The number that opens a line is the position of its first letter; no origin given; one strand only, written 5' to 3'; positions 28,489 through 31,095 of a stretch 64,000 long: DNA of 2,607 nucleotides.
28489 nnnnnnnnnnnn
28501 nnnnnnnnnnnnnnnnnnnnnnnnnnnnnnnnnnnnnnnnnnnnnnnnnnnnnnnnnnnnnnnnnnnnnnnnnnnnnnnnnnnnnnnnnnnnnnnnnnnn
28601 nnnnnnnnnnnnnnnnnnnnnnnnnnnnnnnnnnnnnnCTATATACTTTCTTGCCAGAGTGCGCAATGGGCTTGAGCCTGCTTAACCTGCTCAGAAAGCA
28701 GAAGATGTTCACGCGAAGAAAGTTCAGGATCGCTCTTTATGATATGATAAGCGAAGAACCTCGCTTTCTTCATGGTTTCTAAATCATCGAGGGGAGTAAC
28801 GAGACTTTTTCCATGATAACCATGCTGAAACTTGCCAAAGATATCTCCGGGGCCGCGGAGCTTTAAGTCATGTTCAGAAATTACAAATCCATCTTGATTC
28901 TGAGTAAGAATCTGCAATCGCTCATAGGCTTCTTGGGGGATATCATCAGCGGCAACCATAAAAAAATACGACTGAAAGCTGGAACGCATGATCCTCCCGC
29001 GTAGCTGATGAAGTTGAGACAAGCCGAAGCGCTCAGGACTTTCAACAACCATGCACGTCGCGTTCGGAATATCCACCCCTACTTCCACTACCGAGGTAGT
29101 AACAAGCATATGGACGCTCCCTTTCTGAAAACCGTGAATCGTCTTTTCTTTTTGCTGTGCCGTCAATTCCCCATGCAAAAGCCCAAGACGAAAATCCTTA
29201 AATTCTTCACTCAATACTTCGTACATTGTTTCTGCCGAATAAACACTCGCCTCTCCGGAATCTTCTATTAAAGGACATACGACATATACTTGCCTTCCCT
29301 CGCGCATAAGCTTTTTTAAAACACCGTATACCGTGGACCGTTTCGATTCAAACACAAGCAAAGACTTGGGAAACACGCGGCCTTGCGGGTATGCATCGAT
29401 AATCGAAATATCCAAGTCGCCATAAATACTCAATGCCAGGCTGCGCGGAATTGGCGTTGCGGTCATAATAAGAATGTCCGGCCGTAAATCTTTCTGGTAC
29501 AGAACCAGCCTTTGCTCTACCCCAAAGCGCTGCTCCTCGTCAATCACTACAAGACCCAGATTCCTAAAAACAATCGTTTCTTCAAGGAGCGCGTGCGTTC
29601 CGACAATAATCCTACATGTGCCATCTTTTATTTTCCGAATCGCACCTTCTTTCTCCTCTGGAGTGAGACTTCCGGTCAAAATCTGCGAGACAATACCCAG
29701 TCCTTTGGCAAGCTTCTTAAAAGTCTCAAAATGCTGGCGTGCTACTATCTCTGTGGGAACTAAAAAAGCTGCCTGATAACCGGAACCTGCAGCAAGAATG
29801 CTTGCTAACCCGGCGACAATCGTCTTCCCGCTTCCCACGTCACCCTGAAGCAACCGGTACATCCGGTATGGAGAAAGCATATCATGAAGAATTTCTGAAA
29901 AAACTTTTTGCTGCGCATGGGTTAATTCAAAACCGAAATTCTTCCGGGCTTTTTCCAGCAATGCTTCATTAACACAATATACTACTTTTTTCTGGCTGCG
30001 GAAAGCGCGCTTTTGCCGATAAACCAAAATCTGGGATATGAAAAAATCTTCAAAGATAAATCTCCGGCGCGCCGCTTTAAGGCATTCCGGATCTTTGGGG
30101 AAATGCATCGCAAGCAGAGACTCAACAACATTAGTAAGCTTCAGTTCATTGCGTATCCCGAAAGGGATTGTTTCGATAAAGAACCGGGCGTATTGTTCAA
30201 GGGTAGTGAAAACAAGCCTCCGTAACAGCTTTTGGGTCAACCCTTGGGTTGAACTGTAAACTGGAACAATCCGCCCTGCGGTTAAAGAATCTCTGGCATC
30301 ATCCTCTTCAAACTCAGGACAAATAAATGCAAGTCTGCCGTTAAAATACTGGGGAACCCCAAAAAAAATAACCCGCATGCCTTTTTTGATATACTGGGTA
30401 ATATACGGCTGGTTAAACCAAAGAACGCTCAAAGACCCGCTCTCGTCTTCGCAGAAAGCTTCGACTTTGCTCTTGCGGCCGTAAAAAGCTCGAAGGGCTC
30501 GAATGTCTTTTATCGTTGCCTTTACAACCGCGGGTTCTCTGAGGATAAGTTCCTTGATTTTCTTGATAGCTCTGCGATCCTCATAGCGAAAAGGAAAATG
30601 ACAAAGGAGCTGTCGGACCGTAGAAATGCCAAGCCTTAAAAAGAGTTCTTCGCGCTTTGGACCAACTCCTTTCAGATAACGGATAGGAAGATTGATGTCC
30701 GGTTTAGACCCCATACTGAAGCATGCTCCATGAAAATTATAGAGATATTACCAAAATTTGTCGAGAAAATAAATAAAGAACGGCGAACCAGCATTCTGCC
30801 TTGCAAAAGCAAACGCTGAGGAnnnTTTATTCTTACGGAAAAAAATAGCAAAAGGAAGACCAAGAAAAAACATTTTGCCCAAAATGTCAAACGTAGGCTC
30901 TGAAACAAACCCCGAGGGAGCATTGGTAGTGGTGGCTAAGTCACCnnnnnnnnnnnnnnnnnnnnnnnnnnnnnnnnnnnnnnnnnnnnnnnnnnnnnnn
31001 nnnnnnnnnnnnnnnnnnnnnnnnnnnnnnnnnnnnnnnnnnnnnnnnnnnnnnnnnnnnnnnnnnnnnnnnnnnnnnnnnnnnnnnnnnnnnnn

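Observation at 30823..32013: Secreted seven-repeat FNGTGW protein with a PEP-CTERM-like anchor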

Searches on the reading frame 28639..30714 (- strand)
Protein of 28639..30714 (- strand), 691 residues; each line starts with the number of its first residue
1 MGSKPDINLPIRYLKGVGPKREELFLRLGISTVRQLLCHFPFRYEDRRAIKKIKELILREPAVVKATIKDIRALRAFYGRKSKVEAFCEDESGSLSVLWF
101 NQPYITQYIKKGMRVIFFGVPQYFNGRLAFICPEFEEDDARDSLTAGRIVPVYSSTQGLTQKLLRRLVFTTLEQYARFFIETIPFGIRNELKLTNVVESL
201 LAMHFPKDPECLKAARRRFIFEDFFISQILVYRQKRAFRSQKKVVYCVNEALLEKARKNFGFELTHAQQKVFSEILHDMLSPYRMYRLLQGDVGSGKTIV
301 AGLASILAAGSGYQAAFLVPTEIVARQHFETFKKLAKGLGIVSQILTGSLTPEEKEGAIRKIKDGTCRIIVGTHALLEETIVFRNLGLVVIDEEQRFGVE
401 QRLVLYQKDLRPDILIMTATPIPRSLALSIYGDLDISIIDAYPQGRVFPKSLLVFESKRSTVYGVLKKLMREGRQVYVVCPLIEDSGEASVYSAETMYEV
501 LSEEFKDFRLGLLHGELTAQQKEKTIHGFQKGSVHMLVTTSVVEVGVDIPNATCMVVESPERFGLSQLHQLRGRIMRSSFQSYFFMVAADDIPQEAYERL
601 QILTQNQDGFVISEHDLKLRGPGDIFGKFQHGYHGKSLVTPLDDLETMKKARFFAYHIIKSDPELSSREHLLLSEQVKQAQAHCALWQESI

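Call 21: find_encoding_contigs(protein=window:28639-30714:-, flank=2000, max_places=3)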
Protein window:28639-30714:- (691 aa): no gene with exactly this product is on record in the collection.

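Call 45: find_homologous_proteins(query=window:28639-30714:-, max_evalue=1e-50)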
Query window:28639-30714:- (691 aa): 7998 proteins with E <= 1e-50 among 8000 candidates; the best 120 are listed.
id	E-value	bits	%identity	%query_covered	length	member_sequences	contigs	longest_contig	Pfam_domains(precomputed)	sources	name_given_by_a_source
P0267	0.0e+0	1548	100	100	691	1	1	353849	PF00270.36,PF17191.11,PF00271.38,PF22590.3,PF19833.5,PF04851.22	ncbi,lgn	-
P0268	1.8e-251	855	55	99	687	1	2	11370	PF00270.36,PF16203.12,PF17191.11,PF00271.38,PF22590.3,PF19833.5,PF04851.22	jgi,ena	-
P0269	2.5e-204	699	48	98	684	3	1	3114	PF00270.36,PF17191.11,PF00271.38,PF01336.32,PF22590.3,PF19833.5,PF04851.22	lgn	-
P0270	1.2e-199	683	47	97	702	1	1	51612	PF00270.36,PF17191.11,PF00271.38,PF01336.32,PF22590.3,PF19833.5,PF04851.22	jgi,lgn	-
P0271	7.4e-199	681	47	97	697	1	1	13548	PF00270.36,PF17191.11,PF00271.38,PF01336.32,PF19833.5,PF04851.22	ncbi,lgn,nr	ncbi:MAG: ATP-dependent DNA helicase RecG [Candidatus Omnitrophica bacterium]|nr:ATP-dependent DNA h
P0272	4.7e-198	678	48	96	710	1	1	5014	PF00270.36,PF17191.11,PF00271.38,PF01336.32,PF22590.3,PF19833.5,PF04851.22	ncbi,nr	ncbi:MAG: ATP-dependent DNA helicase RecG [Candidatus Omnitrophica bacterium]|nr:ATP-dependent DNA h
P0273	2.5e-193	663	47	98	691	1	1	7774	PF00270.36,PF17191.11,PF00271.38,PF01336.32,PF22590.3,PF19833.5,PF04851.22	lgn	-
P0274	2.2e-191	656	47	97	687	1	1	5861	PF00270.36,PF17191.11,PF00271.38,PF01336.32,PF22590.3,PF19833.5,PF04851.22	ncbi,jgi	ncbi:MAG: ATP-dependent DNA helicase RecG [Candidatus Omnitrophota bacterium]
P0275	4.3e-191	655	46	97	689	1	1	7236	PF00270.36,PF17191.11,PF00271.38,PF01336.32,PF19833.5,PF04851.22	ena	-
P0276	9.2e-191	654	47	98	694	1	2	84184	PF00270.36,PF17191.11,PF00271.38,PF01336.32,PF19833.5,PF04851.22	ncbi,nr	ncbi:MAG: ATP-dependent DNA helicase RecG [Candidatus Omnitrophota bacterium]|nr:ATP-dependent DNA h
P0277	1.2e-190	654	46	97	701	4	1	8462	PF00270.36,PF17191.11,PF00271.38,PF01336.32,PF19833.5,PF04851.22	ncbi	-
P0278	1.7e-190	653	46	99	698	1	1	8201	PF00270.36,PF17191.11,PF00271.38,PF01336.32,PF19833.5,PF04851.22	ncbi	ncbi:MAG: ATP-dependent DNA helicase RecG [Candidatus Aenigmatarchaeota archaeon]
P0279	5.5e-190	652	46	98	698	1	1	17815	PF00270.36,PF17191.11,PF00271.38,PF01336.32,PF19833.5,PF04851.22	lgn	-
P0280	1.7e-189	650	47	96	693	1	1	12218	PF00270.36,PF17191.11,PF00271.38,PF01336.32,PF19833.5,PF04851.22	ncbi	-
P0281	2.3e-189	649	45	98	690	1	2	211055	PF00270.36,PF17191.11,PF00271.38,PF01336.32,PF22590.3,PF19833.5,PF04851.22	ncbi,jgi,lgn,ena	-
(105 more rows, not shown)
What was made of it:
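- On PEP-CTERM sorting domain (TIGR02595 / PF07589): The affiliation is Omnitrophota-like (call 45).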

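Call 63: find_encoding_contigs(protein=P0268, flank=10000, max_places=2)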
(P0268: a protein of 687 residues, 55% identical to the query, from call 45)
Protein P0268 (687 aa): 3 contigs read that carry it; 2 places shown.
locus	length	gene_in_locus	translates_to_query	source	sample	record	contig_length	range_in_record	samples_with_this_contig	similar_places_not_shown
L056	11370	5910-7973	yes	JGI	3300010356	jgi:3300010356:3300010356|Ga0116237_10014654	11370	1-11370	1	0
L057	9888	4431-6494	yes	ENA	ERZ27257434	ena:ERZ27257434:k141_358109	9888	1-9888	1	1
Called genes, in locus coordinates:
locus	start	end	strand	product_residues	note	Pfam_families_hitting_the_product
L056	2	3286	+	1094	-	?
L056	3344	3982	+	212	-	PF00834:Ribul_P_3_epim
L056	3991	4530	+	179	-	PF02677:QueH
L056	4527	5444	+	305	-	PF04055:Radical_SAM, PF16199:Radical_SAM_C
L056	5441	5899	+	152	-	PF02580:Tyr_Deacylase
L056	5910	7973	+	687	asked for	PF17191:RecG_wedge, PF00270:DEAD, PF04851:ResIII, PF00271:Helicase_C, PF22590:Cas3-like_C_2 (weak), PF16203:ERCC3_RAD25_C, PF19833:RecG_dom3_C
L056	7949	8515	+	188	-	PF03602:Cons_hypoth95, PF02475:TRM5-TYW2_MTfase (weak), PF09445:Methyltransf_15 (weak)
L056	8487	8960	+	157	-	PF01467:CTP_transf_like, PF08218:Citrate_ly_lig (weak)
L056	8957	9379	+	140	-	PF02620:YceD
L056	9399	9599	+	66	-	PF01783:Ribosomal_L32p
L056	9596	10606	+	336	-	PF02504:FA_synthesis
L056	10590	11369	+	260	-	?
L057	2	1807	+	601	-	?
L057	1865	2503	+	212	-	PF00834:Ribul_P_3_epim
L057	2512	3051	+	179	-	PF02677:QueH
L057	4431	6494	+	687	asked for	PF17191:RecG_wedge, PF00270:DEAD, PF04851:ResIII, PF00271:Helicase_C, PF22590:Cas3-like_C_2 (weak), PF16203:ERCC3_RAD25_C, PF19833:RecG_dom3_C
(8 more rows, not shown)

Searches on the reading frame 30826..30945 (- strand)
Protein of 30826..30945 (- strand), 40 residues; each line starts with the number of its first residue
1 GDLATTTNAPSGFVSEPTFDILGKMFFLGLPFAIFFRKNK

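Call 25: search_protein_families(library=ncbifam, proteins=[window:30826-30945:-], max_evalue=10)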
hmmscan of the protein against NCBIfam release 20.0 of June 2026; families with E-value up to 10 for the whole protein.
seq(40 aa): 0 families

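Call 26: search_protein_families(library=pfam, proteins=[window:30826-30945:-], max_evalue=10)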
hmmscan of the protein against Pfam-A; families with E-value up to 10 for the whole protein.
seq(40 aa): 0 families
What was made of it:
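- It matches no other curated C-terminal sorting domain in NCBIfam (calls 25, 26).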
